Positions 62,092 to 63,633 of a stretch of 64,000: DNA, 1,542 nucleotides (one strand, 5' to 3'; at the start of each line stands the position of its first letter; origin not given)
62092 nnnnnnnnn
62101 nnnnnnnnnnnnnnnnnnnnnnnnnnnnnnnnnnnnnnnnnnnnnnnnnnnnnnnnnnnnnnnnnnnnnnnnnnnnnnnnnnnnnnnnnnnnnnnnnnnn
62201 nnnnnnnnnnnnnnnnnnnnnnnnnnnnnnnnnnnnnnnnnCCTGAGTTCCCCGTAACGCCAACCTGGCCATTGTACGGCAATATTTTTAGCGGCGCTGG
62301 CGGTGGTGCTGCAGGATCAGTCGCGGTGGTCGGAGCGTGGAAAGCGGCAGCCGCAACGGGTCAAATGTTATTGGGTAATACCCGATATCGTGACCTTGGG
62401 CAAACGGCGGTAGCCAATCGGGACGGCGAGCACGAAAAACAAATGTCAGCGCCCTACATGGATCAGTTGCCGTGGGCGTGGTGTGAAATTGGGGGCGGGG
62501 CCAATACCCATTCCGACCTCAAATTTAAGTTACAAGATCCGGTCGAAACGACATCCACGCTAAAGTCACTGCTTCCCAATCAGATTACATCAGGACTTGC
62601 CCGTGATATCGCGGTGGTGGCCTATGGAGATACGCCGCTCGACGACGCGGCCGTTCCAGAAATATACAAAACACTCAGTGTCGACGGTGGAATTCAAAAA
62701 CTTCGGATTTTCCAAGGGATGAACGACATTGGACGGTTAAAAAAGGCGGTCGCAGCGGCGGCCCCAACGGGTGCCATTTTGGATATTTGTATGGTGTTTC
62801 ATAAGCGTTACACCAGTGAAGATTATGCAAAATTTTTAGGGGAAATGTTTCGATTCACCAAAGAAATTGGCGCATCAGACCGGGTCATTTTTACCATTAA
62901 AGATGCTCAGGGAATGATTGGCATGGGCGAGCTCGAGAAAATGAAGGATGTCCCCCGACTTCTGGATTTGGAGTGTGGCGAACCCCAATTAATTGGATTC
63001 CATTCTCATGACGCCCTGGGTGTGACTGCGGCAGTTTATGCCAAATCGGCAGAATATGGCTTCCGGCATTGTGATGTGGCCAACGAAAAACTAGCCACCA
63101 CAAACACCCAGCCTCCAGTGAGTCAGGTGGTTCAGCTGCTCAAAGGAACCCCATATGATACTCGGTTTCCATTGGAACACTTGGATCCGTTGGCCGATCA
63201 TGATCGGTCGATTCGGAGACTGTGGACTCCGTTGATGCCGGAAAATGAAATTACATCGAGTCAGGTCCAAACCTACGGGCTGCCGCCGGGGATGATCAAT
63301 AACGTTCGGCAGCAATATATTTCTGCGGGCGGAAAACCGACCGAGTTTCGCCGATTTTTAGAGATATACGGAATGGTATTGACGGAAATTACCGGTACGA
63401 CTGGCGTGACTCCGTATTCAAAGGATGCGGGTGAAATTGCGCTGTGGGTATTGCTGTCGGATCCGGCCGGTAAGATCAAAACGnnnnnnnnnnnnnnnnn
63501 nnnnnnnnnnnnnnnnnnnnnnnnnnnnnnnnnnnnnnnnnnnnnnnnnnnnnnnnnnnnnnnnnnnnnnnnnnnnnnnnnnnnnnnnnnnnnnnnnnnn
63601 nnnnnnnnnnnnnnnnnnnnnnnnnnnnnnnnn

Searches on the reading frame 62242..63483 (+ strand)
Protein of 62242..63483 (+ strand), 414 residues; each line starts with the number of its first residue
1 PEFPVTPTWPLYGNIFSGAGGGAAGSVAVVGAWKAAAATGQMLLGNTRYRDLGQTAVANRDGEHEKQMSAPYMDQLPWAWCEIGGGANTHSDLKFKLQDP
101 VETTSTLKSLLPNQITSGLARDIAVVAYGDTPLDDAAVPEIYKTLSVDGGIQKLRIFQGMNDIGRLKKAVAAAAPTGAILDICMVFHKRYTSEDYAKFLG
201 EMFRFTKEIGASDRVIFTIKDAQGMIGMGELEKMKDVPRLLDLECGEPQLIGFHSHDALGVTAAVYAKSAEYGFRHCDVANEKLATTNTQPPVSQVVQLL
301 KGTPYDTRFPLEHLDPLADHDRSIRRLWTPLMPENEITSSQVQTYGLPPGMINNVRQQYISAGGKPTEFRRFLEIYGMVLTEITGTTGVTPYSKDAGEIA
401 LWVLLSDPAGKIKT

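Call 16: find_related_loci(query=A2, collection=genome_contigs, flank=8000)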
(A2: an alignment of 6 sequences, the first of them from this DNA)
Query A2 (414 aa) in genome_contigs; peptide patterns used: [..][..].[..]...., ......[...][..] (x = any residue, [..] = any of these).
196 stretches matched a pattern; 4 encode a relative of the query (tblastn E <= 1e-3); 4 distinct loci.
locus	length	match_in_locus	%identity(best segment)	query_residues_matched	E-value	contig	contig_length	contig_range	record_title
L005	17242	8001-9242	91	1-414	0e+0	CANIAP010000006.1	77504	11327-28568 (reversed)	MAG: bacterium isolate RE-9nov16-181 genome assembly, contig: RE-9nov16-C436, whole genome shotgun sequence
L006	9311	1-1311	43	65-405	9e-32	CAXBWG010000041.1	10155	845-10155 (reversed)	MAG TPA_asm: uncultured bacterium isolate SRR3724469_concoct_20 genome assembly, contig: ERZ4200972.2926, whole genome s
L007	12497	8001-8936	28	40-364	3e-28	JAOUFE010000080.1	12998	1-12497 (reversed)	MAG: Spirochaetia bacterium isolate 4_1_July_SF_Bin31 4_1_July_SF_Bin31_scaffold_2213_c1, whole genome shotgun sequence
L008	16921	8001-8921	26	44-358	1e-22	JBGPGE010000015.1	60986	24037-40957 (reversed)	MAG: Candidatus Binatia bacterium isolate OBJ_0618_7090110_5 k141_3807784_length_60986_cov_19.0702, whole genome shotgun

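Call 27: find_homologous_proteins(query=A2, max_evalue=1e-10)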
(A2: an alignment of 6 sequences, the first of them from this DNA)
Query A2 (6 sequences) (414 aa, profile of the alignment): 10 proteins with E <= 1e-10 among 8000 candidates.
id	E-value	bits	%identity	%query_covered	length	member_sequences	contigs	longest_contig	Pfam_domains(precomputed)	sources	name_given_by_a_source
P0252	2.2e-138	480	57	67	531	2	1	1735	PF00364.29,PF02436.24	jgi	-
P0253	1.8e-32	131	26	88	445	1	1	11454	PF00682.26,PF02436.24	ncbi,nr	ncbi:MAG TPA: oxaloacetate decarboxylase subunit alpha [Bacillota bacterium]|nr:oxaloacetate decarbo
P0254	3.3e-30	124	26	90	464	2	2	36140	PF00682.26,PF02436.24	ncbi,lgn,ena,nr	nr:oxaloacetate decarboxylase subunit alpha [uncultured Solibaculum sp.]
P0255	8.3e-29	119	27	86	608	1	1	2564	PF00682.26,PF00364.29,PF02436.24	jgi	jgi:pyruvate carboxylase subunit B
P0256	2.0e-28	118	27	90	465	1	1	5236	PF00682.26,PF02436.24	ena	-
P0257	1.4e-27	115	27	88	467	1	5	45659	PF00682.26,PF02436.24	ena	-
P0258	1.7e-27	115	27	88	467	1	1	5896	PF00682.26,PF02436.24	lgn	-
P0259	8.8e-27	112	27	82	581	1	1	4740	PF25984.1,PF00682.26,PF00364.29,PF02436.24,PF25919.1,PF25917.1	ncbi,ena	-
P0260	2.3e-26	111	26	90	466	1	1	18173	PF00682.26,PF02436.24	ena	-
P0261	4.1e-19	87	25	77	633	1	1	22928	PF25973.1,PF00682.26,PF00364.29,PF02436.24,PF25919.1,PF25917.1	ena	-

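Call 44: search_protein_representatives(alignment_id=A2)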
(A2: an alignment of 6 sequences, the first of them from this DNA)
Query: 6 sequences, 415 profile positions. Proteins with E-value up to 0.001 (for the whole library): 1231; up to 1e-10: 350; up to 1e-30: 26. The best 150 are listed.
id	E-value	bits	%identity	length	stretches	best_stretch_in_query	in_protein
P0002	3.6e-224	760.8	-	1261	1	2-415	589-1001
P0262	1.8e-213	725.5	-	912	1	3-415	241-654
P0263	8.8e-165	565.1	-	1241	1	10-412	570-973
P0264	3.4e-92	326.1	-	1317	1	23-409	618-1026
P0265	1.9e-85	303.8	-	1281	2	6-246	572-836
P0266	1.3e-66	241.8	-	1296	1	18-408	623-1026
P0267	6.0e-42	160.5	-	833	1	37-403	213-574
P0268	4.3e-40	154.4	-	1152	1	32-407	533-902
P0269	9.5e-38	146.7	-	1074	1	30-406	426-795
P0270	8.8e-37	143.5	-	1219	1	39-405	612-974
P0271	2.0e-36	142.3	-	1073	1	39-408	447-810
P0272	8.0e-36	140.4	-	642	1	39-405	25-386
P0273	1.2e-35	139.8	-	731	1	38-406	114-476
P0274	7.3e-35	137.2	-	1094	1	39-406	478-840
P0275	1.3e-33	133.1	-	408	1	42-402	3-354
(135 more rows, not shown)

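Call 46: list_cluster_members(proteins=[P0262, P0263, P0264, P0265, P0266, P0004, P0005, P0006, P0252])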
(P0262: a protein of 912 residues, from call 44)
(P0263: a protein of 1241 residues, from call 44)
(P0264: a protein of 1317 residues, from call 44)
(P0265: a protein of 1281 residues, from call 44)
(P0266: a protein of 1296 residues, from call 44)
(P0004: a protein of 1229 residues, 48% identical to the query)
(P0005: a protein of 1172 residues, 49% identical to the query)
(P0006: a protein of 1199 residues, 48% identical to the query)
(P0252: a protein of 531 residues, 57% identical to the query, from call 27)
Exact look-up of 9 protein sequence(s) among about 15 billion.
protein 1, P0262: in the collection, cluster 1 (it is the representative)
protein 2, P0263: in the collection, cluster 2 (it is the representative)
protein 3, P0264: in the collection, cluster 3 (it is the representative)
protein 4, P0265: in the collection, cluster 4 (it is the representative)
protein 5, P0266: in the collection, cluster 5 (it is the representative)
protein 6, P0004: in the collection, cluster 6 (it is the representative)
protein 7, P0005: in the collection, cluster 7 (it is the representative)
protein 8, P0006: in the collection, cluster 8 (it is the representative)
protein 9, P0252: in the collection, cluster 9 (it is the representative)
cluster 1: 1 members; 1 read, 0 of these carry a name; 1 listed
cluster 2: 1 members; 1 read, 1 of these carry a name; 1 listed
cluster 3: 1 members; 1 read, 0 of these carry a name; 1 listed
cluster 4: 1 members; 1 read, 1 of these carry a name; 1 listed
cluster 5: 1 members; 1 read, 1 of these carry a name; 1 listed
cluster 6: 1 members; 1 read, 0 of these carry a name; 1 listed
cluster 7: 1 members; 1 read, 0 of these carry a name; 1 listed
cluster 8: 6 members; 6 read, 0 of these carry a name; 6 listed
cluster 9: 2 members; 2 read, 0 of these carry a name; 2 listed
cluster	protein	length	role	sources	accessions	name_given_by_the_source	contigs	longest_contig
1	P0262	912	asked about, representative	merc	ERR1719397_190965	-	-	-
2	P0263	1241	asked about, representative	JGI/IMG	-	pyruvate carboxylase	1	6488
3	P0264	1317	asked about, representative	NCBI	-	-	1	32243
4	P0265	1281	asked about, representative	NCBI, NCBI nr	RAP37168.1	hypothetical protein DID80_04555 [Candidatus Marinamargulisbacteria bacterium SCGC ...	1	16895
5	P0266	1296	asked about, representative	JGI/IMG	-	acetyl/propionyl-CoA carboxylase alpha subunit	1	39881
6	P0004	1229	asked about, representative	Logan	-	-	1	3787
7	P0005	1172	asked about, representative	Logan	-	-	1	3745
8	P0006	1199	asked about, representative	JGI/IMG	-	-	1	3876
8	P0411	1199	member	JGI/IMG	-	-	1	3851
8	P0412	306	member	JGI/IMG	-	-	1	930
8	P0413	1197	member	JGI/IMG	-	-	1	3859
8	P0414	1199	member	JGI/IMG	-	-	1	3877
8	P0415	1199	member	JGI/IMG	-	-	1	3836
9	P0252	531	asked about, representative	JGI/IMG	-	-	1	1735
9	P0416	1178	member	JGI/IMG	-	-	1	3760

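Call 50: find_encoding_contigs(protein=P0265, flank=6000, max_places=2)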
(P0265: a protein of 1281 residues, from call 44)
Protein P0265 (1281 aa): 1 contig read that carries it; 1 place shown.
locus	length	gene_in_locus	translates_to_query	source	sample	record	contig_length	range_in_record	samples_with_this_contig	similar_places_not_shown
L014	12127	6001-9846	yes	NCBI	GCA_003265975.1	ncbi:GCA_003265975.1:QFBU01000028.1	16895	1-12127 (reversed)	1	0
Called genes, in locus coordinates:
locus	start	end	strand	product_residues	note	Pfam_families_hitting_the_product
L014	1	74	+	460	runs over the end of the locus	PF01134:GIDA (weak), PF07992:Pyr_redox_2, PF13434:Lys_Orn_oxgnase (faint), PF13738:Pyr_redox_3, PF00070:Pyr_redox, PF02852:Pyr_redox_dim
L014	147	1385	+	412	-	PF16491:Peptidase_M48_N, PF01435:Peptidase_M48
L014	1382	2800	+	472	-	PF02113:Peptidase_S13, PF13354:Beta-lactamase2 (faint)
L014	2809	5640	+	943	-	PF01433:Peptidase_M1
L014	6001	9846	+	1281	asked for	PF00289:Biotin_carb_N, PF02786:CPSase_L_D2, PF02436:PYC_OADA (weak), PF00364:Biotin_lipoyl, PF25917:BSH_RND (weak)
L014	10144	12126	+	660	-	PF00246:Peptidase_M14 (weak), PF08245:Mur_ligase_M, PF02875:Mur_ligase_C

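Call 51: find_encoding_contigs(protein=P0264, flank=6000, max_places=2)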
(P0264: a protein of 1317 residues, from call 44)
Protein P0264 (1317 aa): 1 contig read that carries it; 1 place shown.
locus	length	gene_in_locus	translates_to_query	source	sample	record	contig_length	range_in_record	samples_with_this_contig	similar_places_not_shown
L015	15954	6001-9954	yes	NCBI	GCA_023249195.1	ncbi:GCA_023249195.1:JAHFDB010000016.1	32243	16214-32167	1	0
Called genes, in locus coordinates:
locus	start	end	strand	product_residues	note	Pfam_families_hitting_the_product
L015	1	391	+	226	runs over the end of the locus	PF00440:TetR_N, PF17931:TetR_C_23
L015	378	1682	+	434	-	PF03109:ABC1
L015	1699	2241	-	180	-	PF00156:Pribosyltran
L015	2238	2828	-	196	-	PF00475:IGPD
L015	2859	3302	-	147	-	PF00885:DMRL_synthase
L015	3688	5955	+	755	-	-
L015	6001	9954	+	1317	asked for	PF00289:Biotin_carb_N, PF02786:CPSase_L_D2, PF00364:Biotin_lipoyl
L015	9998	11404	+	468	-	PF00330:Aconitase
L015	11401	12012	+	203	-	PF00694:Aconitase_C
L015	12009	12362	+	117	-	PF00892:EamA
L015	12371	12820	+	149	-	PF00892:EamA (weak)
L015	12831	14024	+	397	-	PF00155:Aminotran_1_2, PF01053:Cys_Met_Meta_PP (faint), PF01041:DegT_DnrJ_EryC1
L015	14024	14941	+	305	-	-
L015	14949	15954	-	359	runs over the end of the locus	?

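Call 52: find_encoding_contigs(protein=P0266, flank=6000, max_places=2)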
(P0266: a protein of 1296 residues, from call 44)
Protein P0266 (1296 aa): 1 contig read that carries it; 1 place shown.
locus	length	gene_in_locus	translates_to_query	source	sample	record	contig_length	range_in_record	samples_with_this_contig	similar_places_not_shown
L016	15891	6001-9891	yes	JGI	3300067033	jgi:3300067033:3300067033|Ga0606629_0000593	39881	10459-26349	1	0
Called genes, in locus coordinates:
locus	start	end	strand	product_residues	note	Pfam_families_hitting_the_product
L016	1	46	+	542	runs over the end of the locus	PF06418:CTP_synth_N, PF00117:GATase, PF07722:Peptidase_C26 (faint)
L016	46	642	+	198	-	PF03099:BPL_LplA_LipB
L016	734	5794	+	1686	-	PF00289:Biotin_carb_N, PF02786:CPSase_L_D2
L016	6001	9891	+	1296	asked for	PF00289:Biotin_carb_N (weak), PF02786:CPSase_L_D2, PF02785:Biotin_carb_C (weak), PF02436:PYC_OADA, PF00364:Biotin_lipoyl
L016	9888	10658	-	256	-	PF02358:Trehalose_PPase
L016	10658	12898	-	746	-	PF00982:Glyco_transf_20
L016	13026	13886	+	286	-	PF21088:MS_channel_1st, PF00924:MS_channel_2nd, PF21082:MS_channel_3rd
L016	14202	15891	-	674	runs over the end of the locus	PF00005:ABC_tran, PF02463:SMC_N, PF13304:AAA_21 (faint), PF12704:MacB_PCD, PF02687:FtsX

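Call 75: find_related_loci(query=A2, collection=metagenome_contigs, flank=4000)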
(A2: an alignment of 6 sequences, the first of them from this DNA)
Query A2 (414 aa) in metagenome_contigs; peptide patterns used: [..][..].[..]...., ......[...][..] (x = any residue, [..] = any of these).
368 stretches matched a pattern; 3 encode a relative of the query (tblastn E <= 1e-3); 3 distinct loci.
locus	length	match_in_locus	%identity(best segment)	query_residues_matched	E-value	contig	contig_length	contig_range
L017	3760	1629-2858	54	7-414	4e-144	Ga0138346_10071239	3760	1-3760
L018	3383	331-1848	33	1-405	2e-43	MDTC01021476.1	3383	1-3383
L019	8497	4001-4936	28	40-364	7e-29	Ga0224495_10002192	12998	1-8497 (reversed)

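Call 82: find_encoding_contigs(protein=P0263, flank=4000, max_places=2)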
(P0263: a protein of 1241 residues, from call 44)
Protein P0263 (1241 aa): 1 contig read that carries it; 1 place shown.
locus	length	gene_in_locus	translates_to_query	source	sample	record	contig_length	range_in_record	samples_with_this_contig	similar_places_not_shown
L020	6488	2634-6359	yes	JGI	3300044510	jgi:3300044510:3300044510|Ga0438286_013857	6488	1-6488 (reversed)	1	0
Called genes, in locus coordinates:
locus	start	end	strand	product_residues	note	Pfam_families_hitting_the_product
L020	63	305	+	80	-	-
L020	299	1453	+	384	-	PF02646:RmuC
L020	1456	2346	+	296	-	PF00701:DHDPS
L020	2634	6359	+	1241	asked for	PF00289:Biotin_carb_N, PF02786:CPSase_L_D2, PF02785:Biotin_carb_C, PF02436:PYC_OADA, PF00364:Biotin_lipoyl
